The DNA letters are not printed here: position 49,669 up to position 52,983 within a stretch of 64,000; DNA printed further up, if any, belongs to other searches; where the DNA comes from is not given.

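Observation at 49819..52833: Single 1004-aa polypeptide containing two complete PilB/GspE-type secretion ATPase modules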

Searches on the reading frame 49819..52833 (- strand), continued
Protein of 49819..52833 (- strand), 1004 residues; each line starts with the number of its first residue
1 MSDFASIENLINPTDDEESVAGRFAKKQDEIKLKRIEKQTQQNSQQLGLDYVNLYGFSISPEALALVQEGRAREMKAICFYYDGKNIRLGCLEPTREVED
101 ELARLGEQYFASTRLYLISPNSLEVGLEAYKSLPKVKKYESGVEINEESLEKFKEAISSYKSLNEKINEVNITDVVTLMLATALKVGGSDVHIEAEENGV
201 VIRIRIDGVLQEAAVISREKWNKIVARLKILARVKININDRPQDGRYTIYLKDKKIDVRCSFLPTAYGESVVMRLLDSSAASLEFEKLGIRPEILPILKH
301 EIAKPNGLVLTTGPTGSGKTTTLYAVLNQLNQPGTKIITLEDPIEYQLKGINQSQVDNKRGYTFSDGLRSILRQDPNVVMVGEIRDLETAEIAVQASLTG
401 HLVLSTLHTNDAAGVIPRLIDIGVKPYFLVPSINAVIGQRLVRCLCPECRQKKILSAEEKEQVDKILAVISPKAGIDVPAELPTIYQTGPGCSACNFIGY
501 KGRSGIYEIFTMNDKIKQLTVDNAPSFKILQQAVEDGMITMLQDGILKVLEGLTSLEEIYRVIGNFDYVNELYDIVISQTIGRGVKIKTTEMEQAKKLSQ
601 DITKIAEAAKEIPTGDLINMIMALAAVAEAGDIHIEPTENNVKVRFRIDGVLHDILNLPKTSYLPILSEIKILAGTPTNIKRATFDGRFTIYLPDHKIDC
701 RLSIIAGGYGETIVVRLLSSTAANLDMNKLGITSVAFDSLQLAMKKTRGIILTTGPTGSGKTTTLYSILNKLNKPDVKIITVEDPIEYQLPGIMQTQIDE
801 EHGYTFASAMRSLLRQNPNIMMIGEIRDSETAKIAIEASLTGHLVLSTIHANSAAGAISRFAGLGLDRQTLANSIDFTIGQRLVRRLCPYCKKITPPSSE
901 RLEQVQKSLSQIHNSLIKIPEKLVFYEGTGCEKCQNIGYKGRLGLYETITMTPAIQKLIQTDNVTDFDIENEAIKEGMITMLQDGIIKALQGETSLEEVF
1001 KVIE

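Call 29: search_protein_representatives(protein=window:49819-52833:-)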
Query: 1004 residues. Proteins with E-value up to 0.001 (for the whole library): 57505; up to 1e-10: 36167; up to 1e-30: 15920. The best 150 are listed.
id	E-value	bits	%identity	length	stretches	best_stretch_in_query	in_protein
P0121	0.0e+00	1438.3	63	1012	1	15-1003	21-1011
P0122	1.8e-287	972.7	48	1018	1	30-1002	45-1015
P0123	1.6e-265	900.0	41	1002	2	23-915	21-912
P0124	3.3e-250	849.4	43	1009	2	35-719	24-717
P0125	7.6e-250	848.2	42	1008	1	37-1002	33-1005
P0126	4.5e-244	829.1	44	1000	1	30-1002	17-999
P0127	4.5e-237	805.9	43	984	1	36-994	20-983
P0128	4.0e-229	779.6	40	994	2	33-565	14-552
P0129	6.7e-225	765.6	43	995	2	26-570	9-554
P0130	4.3e-221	753.0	41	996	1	27-1003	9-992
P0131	4.3e-219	746.4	40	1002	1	33-1002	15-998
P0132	4.3e-213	726.5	40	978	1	37-995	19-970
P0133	1.4e-212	724.8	40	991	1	36-1003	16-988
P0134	1.6e-185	635.3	42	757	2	585-1003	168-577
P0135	2.2e-169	581.9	46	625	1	139-733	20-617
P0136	5.0e-163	560.9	38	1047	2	167-675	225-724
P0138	4.6e-154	531.2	47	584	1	12-563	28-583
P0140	1.8e-152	525.9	61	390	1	620-1003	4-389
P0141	1.1e-151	523.4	40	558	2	599-1003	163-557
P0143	2.0e-143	496.0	47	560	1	35-562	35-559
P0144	5.8e-143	494.5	45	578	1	8-563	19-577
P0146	1.4e-142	493.2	45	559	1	24-564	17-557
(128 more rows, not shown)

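Call 31: find_encoding_contigs(protein=P0122, flank=9000, max_places=1)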
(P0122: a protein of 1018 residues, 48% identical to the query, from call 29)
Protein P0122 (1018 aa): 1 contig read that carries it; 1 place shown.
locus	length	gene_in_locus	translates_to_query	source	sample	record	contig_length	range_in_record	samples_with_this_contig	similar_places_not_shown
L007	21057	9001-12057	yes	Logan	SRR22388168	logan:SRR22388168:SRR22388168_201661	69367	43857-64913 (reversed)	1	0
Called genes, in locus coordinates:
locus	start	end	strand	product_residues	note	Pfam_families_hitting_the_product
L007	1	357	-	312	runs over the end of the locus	PF06144:DNA_pol3_delta, PF21694:DNA_pol3_delta_C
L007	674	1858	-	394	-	PF11258:DUF3048, PF17479:DUF3048_C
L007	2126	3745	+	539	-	-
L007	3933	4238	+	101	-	-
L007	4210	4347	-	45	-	-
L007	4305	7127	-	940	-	PF02739:5_3_exonuc_N, PF01367:5_3_exonuc, PF12826:HHH_2 (weak), PF14520:HHH_5 (weak), PF01612:DNA_pol_A_exo1, PF22619:DNA_polI_exo1, PF00476:DNA_pol_A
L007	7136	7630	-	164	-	PF02367:TsaE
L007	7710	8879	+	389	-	PF01368:DHH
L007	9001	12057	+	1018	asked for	PF13604:AAA_30 (faint), PF05157:MshEN, PF13401:AAA_22 (faint), PF01637:ATPase_2 (faint), PF04851:ResIII (faint), PF14532:Sigma54_activ_2 (faint), PF00437:T2SSE, PF00437:T2SSE, +9 more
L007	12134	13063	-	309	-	-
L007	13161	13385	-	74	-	-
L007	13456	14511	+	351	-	PF05496:RuvB_N, PF00004:AAA, PF07728:AAA_5, PF17864:AAA_lid_4, PF05491:WHD_RuvB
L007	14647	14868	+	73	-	-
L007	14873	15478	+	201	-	-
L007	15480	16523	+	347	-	PF02547:Queuosine_synth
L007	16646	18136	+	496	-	PF00932:LTD, PF18942:DUF5689 (faint), PF04076:BOF (weak), PF01336:tRNA_anti-codon (faint)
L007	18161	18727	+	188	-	-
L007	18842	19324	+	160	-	PF13470:PIN_3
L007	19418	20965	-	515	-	PF04055:Radical_SAM, PF16199:Radical_SAM_C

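Call 32: find_encoding_contigs(protein=P0125, flank=9000, max_places=1)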
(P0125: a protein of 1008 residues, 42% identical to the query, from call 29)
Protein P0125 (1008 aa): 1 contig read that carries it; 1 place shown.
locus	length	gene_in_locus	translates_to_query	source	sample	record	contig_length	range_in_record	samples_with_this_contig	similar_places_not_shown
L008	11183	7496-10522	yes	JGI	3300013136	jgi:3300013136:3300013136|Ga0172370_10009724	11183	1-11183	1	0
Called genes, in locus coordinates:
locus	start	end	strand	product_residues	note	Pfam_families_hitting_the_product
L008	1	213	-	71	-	?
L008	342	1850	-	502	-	PF02310:B12-binding, PF04055:Radical_SAM, PF13282:DUF4070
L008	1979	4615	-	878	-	PF02739:5_3_exonuc_N, PF01367:5_3_exonuc, PF22619:DNA_polI_exo1 (weak), PF00476:DNA_pol_A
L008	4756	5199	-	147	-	PF02367:TsaE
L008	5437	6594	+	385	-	-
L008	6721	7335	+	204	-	-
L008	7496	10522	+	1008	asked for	PF05157:MshEN (weak), PF13401:AAA_22 (faint), PF00437:T2SSE, PF00004:AAA (faint), PF00005:ABC_tran (faint), PF01637:ATPase_2 (faint), PF02492:cobW (faint), PF00437:T2SSE, +11 more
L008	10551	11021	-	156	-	PF00856:SET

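Call 33: find_encoding_contigs(protein=P0129, flank=9000, max_places=1)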
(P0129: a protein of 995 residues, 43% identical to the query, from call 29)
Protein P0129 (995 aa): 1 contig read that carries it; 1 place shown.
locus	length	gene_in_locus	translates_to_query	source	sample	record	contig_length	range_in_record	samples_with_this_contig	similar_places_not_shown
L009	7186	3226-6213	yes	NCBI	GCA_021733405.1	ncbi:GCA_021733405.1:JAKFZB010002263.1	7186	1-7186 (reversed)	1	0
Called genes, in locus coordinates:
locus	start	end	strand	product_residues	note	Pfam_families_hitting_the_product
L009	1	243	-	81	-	?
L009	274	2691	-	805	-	PF02739:5_3_exonuc_N, PF01367:5_3_exonuc, PF00476:DNA_pol_A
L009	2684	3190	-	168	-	PF02367:TsaE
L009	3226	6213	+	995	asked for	PF00437:T2SSE, PF20720:nSTAND3 (faint), PF02399:Herpes_ori_bp (faint), PF25199:nSTAND_NTPase5 (faint), PF02492:cobW (faint), PF13173:AAA_14 (faint), PF13401:AAA_22 (faint), PF00437:T2SSE, +1 more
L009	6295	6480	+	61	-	-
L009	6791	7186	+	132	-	?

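Call 34: find_encoding_contigs(protein=P0136, flank=9000, max_places=1)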
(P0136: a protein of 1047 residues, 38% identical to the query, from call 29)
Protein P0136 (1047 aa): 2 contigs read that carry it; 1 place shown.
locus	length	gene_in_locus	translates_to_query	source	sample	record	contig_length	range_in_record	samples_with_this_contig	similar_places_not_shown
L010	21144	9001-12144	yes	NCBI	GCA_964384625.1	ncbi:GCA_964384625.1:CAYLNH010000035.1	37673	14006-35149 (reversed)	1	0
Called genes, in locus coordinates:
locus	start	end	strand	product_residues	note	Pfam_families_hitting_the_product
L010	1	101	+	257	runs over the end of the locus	PF03629:SASA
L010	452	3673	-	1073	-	PF06452:CBM9_1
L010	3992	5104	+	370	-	PF01168:Ala_racemase_N, PF00842:Ala_racemase_C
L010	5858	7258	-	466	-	PF00884:Sulfatase, PF01663:Phosphodiest (faint), PF02995:DUF229 (faint), PF16347:SGSH_C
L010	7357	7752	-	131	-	-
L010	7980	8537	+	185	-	PF07638:Sigma70_ECF, PF04542:Sigma70_r2, PF08281:Sigma70_r4_2, PF04545:Sigma70_r4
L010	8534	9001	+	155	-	PF13490:zf-HC2 (weak), PF12728:HTH_17 (weak)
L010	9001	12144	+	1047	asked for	PF00482:T2SSF (weak), PF13191:AAA_16 (faint), PF00482:T2SSF, PF00437:T2SSE, PF13401:AAA_22 (faint), PF20720:nSTAND3 (faint), PF25199:nSTAND_NTPase5 (faint), PF00437:T2SSE, +1 more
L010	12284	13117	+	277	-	-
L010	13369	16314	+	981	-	-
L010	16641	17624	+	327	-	PF20030:bpMoxR, PF07726:AAA_3, PF07728:AAA_5, PF17863:AAA_lid_2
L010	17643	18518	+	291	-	PF01882:DUF58, PF13519:VWA_2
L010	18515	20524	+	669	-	PF07584:BatA (weak), PF13519:VWA_2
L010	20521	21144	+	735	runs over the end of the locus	-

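Call 35: list_cluster_members(proteins=[P0121, P0122, P0123, P0124, P0125, P0126, P0127, P0128, P0129, P0130])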
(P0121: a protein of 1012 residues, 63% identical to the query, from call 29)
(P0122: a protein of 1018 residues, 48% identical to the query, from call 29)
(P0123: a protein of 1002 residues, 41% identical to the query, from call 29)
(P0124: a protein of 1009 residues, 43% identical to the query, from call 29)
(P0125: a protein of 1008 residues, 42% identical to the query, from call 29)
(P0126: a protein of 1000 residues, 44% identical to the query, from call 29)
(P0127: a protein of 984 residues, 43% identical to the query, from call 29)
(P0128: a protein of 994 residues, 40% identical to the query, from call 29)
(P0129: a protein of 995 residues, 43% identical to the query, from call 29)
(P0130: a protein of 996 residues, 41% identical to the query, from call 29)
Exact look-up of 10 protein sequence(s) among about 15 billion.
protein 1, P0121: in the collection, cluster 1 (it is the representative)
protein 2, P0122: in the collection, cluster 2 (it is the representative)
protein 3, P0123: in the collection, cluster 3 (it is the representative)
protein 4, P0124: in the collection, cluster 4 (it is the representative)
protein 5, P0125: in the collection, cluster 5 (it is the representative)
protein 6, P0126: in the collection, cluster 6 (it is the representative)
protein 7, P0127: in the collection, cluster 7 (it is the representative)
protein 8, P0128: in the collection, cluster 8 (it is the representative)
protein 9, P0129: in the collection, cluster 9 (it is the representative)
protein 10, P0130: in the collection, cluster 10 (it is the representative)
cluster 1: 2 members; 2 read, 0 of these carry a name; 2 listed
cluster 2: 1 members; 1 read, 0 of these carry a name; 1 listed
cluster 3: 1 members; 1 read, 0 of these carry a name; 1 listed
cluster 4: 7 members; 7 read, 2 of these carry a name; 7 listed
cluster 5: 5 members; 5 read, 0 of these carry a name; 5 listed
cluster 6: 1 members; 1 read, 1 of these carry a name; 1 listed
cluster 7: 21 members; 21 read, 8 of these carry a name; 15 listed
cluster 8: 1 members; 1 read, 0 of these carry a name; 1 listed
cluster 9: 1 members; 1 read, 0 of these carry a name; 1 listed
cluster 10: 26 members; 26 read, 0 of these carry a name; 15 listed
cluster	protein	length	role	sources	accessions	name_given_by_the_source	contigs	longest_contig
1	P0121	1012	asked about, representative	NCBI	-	-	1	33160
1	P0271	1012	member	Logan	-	-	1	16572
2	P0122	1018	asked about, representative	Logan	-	-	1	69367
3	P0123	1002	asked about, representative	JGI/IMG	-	-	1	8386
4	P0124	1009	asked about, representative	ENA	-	-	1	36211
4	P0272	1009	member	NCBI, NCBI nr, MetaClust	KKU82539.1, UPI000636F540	MAG: General secretory pathway protein E [Parcubacteria group bacterium GW2011_GWA2_47_8] | status=active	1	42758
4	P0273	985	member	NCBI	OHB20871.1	MAG: hypothetical protein A2666_04455, partial [Parcubacteria group bacterium ...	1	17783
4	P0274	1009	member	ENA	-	-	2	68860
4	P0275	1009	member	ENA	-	-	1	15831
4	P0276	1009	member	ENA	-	-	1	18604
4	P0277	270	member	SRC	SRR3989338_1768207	-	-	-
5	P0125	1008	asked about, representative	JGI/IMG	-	-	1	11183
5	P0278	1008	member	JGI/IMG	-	-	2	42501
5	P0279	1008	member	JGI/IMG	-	-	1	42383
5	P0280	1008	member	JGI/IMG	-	-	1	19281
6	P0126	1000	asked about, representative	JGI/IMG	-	type II secretory ATPase GspE/PulE/Tfp pilus assembly ATPase PilB-like protein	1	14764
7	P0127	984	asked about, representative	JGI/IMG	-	type II secretory ATPase GspE/PulE/Tfp pilus assembly ATPase PilB-like protein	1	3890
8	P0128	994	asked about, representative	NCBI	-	-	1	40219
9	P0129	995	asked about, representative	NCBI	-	-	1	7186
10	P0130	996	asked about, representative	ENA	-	-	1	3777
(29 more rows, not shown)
